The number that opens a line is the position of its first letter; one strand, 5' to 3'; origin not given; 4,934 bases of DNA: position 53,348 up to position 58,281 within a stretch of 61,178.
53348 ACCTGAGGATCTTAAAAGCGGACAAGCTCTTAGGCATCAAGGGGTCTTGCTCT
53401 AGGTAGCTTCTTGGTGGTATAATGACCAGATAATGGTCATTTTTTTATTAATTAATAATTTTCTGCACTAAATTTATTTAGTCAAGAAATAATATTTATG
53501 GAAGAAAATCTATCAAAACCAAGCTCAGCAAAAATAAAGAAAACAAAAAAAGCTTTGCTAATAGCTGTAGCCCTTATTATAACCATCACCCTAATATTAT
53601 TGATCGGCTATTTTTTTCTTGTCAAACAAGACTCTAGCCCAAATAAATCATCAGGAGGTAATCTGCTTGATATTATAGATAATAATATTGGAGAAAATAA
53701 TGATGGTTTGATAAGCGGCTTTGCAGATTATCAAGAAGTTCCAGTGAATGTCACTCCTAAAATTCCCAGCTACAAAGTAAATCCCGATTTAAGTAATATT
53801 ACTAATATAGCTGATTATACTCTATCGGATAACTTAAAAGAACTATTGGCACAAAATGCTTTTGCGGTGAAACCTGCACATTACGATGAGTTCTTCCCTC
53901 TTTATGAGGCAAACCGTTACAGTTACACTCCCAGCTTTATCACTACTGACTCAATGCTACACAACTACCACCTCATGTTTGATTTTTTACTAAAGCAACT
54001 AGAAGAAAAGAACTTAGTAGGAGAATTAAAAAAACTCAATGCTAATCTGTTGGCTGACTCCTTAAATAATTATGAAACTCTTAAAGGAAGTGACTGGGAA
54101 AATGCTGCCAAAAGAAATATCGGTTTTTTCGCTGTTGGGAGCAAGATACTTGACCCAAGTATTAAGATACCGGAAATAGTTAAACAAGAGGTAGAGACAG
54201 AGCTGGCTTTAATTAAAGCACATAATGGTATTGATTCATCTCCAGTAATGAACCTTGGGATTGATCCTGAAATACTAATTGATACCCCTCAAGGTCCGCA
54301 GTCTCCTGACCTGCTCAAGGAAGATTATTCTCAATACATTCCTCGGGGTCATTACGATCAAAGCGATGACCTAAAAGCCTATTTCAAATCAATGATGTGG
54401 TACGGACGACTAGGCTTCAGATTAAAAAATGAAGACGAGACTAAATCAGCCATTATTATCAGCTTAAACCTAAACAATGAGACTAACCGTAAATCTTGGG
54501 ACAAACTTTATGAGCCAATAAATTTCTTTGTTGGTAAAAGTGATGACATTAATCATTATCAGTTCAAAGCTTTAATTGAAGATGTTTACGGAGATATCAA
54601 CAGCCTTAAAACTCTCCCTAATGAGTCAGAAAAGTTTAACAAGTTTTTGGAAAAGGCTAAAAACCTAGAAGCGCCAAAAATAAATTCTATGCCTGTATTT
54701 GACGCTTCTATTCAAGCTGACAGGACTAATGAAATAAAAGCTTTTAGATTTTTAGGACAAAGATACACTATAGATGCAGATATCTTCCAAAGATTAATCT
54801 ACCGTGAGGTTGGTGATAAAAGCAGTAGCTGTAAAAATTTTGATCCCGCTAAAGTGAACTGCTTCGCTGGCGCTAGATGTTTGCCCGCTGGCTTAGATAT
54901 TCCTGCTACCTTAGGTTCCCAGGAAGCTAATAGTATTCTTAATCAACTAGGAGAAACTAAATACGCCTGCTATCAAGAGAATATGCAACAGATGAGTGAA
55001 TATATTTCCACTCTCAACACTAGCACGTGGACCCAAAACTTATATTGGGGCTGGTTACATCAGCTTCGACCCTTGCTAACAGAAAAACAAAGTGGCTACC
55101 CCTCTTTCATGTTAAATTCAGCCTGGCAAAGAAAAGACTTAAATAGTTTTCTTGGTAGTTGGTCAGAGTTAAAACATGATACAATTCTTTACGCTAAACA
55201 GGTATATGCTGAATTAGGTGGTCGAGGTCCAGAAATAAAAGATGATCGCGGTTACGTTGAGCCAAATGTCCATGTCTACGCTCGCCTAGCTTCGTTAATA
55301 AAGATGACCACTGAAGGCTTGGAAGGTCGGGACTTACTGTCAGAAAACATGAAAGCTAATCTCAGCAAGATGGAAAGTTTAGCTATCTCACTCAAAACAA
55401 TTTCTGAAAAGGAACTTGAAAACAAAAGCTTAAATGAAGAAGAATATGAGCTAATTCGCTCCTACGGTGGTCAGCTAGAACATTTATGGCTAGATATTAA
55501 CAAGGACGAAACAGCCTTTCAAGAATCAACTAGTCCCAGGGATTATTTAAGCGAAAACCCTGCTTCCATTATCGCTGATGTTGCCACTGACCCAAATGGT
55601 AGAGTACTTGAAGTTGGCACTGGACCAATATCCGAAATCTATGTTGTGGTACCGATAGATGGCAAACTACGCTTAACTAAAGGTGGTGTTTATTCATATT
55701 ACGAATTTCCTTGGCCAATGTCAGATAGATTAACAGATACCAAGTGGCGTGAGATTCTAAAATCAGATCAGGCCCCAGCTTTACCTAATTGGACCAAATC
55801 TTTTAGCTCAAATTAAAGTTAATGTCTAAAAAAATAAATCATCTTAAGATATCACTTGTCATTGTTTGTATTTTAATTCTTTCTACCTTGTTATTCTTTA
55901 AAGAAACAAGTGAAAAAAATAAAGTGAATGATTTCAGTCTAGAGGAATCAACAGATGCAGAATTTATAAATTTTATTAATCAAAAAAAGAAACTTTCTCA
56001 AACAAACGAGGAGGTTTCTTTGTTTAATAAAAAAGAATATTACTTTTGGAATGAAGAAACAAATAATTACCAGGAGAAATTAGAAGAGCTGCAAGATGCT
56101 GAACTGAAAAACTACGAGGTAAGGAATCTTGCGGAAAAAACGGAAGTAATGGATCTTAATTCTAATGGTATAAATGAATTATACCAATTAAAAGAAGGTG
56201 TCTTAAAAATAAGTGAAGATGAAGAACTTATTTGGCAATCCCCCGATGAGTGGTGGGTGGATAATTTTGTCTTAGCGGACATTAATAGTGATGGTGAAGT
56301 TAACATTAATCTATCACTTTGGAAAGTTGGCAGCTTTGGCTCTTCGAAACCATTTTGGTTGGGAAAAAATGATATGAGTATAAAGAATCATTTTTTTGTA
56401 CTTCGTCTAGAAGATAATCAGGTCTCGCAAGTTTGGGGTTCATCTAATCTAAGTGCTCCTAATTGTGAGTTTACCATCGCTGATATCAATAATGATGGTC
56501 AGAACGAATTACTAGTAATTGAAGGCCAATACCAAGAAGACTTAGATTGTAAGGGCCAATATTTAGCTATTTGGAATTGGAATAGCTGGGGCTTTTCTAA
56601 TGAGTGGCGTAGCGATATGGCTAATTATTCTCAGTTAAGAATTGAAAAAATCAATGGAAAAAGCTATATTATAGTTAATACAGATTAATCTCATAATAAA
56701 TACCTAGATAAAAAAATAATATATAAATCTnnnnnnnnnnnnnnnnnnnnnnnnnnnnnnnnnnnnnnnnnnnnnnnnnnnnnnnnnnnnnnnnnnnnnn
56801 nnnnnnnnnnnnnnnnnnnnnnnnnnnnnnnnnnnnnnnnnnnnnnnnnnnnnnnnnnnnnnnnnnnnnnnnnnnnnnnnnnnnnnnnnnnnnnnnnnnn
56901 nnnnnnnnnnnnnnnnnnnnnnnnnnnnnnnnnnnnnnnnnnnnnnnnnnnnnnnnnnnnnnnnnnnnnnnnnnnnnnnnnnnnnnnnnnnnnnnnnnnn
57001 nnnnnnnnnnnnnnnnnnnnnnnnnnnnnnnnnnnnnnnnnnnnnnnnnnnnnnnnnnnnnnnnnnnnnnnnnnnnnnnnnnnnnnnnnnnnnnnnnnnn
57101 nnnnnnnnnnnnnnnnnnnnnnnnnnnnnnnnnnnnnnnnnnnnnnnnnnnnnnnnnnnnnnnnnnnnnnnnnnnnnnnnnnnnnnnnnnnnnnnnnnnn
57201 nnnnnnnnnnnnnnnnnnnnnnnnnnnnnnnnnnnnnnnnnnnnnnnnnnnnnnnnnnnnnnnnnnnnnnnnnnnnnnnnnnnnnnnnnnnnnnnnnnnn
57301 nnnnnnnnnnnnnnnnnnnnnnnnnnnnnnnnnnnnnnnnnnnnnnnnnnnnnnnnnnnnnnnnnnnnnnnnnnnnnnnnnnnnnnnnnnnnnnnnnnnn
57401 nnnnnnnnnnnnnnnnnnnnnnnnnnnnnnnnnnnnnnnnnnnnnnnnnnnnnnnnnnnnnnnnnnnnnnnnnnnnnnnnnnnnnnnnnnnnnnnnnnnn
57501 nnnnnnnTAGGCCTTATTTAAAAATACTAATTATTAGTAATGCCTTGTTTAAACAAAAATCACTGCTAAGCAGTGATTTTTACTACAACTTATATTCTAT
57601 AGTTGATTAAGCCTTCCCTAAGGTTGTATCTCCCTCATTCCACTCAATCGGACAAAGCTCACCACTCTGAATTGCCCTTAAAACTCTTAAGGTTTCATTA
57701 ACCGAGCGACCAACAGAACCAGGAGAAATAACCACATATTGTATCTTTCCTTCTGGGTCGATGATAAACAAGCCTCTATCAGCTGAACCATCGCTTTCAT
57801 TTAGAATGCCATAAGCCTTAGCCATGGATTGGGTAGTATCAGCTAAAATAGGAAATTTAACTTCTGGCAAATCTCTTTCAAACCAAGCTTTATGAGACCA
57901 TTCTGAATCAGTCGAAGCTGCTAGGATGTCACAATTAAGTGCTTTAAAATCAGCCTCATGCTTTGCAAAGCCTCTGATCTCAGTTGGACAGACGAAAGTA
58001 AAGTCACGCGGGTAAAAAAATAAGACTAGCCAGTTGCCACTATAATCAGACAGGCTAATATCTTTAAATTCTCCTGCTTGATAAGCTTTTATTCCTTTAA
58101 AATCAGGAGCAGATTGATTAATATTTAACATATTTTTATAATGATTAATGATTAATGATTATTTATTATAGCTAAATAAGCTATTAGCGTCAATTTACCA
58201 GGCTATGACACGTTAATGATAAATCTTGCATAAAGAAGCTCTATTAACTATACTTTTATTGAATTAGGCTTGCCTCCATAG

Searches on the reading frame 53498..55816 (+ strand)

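Call 14: search_protein_families(library=pfam, proteins=[window:53498-55816:+])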
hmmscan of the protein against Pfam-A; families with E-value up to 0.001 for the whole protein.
window:53498-55816:+ (772 aa): 1 family
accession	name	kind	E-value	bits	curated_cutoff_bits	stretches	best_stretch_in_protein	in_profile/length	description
PF11369.13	DUF3160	-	1.5e-225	751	25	1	112-766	3-632/632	Protein of unknown function (DUF3160)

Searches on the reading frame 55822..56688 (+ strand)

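Call 14: search_protein_families(library=pfam, proteins=[window:55822-56688:+])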
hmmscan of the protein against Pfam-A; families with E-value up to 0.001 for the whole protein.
window:55822-56688:+ (288 aa): 1 family
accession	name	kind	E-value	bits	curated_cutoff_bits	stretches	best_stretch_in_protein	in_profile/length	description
PF13517.12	FG-GAP_3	-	0.00066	20.7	26.9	0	203-232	34-61/61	FG-GAP-like repeat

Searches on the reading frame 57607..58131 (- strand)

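Call 14: search_protein_families(library=pfam, proteins=[window:57607-58131:-])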
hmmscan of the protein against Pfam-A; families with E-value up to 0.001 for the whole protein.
window:57607-58131:- (174 aa): 2 families
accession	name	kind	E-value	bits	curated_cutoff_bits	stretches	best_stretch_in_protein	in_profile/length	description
PF00578.27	AhpC-TSA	-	4.2e-39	133.8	26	1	4-133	1-124/124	AhpC/TSA family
PF08534.16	Redoxin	-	4.8e-18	65.8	26.6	1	5-141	3-139/148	Redoxin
